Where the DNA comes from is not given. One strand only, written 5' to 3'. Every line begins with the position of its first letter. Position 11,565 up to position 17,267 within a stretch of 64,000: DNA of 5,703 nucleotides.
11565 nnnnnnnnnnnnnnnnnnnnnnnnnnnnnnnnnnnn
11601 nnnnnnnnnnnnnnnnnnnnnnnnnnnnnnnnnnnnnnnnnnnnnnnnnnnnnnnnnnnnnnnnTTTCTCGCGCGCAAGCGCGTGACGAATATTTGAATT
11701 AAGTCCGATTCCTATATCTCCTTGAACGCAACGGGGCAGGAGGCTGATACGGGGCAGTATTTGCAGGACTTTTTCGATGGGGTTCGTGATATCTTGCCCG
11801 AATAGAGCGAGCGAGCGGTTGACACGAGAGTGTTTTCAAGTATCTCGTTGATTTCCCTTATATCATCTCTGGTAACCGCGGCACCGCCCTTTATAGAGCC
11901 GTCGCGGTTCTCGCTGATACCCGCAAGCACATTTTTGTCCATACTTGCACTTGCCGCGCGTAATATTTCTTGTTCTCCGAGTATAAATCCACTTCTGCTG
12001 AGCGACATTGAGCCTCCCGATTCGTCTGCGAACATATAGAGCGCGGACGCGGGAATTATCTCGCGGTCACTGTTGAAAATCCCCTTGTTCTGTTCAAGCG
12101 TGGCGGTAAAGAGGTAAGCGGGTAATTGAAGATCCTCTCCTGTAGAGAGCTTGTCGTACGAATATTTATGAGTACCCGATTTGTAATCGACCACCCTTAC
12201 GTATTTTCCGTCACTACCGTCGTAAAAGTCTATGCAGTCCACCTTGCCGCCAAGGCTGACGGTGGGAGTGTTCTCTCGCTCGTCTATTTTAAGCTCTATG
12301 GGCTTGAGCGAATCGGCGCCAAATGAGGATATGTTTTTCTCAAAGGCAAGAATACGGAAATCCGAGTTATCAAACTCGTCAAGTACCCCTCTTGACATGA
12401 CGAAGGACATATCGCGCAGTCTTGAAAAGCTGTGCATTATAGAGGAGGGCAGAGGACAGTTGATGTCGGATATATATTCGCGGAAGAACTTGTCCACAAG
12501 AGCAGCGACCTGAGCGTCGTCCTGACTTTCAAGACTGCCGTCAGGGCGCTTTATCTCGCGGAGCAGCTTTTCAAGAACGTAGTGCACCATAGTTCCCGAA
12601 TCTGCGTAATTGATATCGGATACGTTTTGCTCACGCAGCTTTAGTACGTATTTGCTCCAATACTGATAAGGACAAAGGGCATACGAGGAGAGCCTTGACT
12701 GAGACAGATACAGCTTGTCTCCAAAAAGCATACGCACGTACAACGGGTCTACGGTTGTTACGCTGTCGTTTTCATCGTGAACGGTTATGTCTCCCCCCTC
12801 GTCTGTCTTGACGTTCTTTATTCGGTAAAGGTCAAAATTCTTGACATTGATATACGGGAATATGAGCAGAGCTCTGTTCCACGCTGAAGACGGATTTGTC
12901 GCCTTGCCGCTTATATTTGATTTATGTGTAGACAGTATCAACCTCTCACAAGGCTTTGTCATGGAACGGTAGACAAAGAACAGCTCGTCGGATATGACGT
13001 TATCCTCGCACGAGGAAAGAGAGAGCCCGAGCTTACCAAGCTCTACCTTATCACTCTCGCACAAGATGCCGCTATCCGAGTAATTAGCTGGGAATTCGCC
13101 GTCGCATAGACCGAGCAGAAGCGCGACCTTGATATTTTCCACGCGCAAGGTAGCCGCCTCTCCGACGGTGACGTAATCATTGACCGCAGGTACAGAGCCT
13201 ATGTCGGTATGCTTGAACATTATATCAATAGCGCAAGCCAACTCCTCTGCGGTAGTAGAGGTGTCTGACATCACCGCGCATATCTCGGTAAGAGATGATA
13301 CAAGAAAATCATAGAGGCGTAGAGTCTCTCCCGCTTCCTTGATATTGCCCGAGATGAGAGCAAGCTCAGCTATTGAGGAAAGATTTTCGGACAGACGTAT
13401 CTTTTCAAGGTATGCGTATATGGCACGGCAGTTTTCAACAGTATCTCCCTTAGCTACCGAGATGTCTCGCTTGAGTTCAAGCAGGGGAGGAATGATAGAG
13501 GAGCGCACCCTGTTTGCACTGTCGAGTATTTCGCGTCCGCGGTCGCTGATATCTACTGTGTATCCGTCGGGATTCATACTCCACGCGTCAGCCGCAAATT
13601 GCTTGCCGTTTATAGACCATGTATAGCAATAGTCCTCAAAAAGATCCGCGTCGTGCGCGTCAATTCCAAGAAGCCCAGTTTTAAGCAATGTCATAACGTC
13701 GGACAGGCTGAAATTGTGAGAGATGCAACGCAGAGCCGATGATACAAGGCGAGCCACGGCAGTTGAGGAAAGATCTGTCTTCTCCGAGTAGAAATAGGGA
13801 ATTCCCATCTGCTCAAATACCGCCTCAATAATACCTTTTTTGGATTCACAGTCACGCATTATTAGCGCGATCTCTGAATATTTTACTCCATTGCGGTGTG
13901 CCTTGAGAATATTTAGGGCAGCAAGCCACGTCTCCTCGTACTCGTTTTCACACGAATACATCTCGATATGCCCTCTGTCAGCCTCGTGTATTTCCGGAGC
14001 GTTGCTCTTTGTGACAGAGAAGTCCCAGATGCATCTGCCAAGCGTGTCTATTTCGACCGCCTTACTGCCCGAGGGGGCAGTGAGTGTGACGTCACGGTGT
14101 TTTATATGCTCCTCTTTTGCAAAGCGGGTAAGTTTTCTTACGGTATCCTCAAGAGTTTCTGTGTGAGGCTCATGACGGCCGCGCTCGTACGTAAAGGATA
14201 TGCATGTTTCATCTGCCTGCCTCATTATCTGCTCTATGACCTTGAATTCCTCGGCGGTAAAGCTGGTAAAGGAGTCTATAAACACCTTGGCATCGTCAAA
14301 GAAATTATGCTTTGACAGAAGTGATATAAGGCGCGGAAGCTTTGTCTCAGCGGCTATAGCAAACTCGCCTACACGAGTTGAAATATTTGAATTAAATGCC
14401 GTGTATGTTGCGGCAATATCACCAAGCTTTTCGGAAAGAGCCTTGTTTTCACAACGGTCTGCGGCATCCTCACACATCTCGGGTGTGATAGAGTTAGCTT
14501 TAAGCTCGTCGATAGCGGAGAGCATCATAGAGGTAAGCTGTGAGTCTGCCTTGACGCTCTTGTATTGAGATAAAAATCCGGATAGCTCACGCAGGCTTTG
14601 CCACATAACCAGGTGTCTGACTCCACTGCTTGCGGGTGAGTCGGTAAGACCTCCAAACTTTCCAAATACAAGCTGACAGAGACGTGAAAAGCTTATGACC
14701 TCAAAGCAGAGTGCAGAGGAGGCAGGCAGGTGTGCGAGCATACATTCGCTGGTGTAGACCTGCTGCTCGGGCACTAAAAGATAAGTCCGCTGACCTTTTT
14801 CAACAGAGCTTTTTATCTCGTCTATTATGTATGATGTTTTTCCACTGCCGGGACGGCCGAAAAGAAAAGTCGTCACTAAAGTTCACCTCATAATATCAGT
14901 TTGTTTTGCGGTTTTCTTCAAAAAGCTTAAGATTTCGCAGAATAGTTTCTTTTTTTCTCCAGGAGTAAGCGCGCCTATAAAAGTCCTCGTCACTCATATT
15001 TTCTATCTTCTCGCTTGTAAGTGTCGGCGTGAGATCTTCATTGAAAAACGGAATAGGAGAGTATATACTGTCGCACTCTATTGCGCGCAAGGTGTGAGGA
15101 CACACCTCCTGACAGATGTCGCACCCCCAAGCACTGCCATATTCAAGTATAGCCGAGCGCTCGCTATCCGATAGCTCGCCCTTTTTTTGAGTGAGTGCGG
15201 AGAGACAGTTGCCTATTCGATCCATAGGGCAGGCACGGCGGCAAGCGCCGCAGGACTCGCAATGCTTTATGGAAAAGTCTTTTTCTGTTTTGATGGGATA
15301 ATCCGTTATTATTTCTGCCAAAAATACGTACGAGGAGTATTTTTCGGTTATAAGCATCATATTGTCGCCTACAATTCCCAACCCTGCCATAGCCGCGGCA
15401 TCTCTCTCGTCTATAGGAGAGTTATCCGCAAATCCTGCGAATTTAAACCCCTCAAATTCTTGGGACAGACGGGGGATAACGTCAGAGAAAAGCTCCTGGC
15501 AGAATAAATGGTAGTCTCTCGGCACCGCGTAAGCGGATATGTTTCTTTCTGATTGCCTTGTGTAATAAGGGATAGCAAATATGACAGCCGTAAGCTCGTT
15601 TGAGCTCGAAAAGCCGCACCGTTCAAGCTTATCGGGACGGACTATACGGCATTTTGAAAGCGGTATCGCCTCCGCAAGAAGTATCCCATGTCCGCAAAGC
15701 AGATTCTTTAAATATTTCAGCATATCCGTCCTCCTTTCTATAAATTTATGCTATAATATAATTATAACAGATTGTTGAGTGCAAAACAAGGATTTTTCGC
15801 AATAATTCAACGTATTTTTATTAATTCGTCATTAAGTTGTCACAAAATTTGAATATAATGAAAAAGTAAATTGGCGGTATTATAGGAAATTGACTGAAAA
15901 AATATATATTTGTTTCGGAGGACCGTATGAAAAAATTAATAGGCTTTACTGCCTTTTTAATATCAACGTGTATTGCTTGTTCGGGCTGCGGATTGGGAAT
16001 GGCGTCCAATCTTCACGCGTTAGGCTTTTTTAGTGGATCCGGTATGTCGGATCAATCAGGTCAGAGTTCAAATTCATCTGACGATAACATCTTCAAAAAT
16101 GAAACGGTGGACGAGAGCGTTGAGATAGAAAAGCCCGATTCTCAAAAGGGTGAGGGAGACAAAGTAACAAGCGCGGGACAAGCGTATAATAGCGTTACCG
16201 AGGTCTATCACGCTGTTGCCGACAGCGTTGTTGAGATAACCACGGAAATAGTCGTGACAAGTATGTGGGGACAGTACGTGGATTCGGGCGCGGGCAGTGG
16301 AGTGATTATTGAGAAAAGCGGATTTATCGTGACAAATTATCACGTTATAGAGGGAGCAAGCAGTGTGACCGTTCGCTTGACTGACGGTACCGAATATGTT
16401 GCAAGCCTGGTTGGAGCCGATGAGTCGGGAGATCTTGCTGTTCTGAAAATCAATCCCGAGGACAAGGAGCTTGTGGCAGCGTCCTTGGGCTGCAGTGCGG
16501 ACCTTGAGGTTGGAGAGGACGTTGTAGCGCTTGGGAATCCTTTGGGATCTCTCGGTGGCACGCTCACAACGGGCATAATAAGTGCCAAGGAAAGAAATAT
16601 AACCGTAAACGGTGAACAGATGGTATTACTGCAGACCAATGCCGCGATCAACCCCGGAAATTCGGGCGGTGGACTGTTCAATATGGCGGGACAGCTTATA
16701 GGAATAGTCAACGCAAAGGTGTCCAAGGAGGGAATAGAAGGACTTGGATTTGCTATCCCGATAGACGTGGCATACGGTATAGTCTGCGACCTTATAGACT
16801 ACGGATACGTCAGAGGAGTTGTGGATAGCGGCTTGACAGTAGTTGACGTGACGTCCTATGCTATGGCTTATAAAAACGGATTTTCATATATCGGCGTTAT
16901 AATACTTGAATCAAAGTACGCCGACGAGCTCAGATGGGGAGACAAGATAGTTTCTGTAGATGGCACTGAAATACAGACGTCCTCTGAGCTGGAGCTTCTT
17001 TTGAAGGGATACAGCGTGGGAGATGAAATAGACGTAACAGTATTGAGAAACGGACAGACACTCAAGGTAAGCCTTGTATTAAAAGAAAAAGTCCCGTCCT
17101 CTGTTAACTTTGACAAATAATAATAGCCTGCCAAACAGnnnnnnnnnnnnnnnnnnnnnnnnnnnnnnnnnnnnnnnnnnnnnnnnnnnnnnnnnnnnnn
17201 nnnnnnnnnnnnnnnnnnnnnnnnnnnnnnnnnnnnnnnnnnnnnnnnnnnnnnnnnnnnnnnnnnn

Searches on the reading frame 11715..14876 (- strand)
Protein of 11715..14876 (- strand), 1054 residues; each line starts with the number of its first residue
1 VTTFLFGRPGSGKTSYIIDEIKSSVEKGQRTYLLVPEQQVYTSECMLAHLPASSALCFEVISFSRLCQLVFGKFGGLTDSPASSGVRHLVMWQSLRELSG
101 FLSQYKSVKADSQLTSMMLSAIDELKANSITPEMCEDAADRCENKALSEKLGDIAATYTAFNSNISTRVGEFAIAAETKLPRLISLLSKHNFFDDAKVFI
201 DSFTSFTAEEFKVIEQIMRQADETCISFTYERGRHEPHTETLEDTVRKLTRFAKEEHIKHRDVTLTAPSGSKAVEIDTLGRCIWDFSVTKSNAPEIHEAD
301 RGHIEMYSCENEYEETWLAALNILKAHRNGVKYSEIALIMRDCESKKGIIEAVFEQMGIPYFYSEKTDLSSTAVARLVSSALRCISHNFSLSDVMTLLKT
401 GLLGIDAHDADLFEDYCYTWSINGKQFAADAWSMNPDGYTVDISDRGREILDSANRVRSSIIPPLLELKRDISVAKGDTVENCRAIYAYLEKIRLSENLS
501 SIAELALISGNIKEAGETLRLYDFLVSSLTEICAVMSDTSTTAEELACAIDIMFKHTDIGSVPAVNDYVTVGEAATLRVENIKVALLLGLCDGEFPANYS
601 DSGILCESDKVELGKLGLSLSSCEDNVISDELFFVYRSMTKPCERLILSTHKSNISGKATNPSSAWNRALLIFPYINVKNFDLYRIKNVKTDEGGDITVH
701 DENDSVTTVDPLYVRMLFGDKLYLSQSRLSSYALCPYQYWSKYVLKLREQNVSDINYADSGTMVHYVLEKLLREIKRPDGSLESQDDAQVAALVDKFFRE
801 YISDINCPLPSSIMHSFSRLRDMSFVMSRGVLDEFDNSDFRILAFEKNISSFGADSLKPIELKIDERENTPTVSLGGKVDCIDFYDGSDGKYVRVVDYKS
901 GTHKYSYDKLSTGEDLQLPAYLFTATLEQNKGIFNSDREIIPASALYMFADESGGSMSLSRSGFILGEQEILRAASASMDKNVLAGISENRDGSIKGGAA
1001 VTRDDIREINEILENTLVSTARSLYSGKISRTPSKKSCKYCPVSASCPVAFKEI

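Call 30: search_protein_families(library=pfam, proteins=[window:11715-14876:-], max_evalue=0.00001)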
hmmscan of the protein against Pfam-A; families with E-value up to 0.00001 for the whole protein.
window:11715-14876:- (1054 aa): 2 families
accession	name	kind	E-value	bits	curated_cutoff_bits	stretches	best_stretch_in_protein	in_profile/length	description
PF21445.3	ADDB_N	-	2.3e-48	165.3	26.6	1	4-267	1-276/290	ADDB, N-terminal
PF12705.13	PDDEXK_1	-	4.1e-33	115.8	22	1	724-1048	2-247/247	PD-(D/E)XK nuclease superfamily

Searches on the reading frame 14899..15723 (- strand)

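Call 30: search_protein_families(library=pfam, proteins=[window:14899-15723:-], max_evalue=0.00001)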
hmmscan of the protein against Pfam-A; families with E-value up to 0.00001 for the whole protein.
window:14899-15723:- (275 aa): 2 families
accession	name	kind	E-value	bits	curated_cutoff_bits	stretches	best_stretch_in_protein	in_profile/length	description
PF13484.11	Fer4_16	-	6.7e-08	33.6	30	1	154-210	1-65/66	4Fe-4S double cluster binding domain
PF13187.11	Fer4_9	-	4.6e-06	27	27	0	153-168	35-50/52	4Fe-4S dicluster domain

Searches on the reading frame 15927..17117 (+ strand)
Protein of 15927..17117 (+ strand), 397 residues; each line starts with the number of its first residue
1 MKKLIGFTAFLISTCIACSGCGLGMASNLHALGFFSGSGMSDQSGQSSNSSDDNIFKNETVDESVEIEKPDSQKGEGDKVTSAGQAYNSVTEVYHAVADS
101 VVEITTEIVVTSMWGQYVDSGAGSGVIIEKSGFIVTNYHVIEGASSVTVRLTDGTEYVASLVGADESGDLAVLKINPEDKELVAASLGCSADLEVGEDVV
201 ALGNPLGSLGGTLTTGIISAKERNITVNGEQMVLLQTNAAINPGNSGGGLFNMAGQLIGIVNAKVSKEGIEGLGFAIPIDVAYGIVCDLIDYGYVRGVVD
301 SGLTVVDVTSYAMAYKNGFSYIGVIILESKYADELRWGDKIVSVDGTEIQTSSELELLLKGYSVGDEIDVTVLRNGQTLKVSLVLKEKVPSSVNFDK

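Call 30: search_protein_families(library=pfam, proteins=[window:15927-17117:+], max_evalue=0.00001)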
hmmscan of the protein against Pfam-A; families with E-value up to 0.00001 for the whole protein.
window:15927-17117:+ (397 aa): 3 families
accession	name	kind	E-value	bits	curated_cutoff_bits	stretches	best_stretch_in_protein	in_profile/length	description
PF13365.12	Trypsin_2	-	2.3e-32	113.2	27.6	1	123-260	1-144/144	Trypsin-like peptidase domain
PF00089.32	Trypsin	-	2.7e-16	60.5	20.6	1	123-280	27-214/220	Trypsin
PF13180.12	PDZ_2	-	9.8e-11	42.2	27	1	302-383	13-78/80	PDZ domain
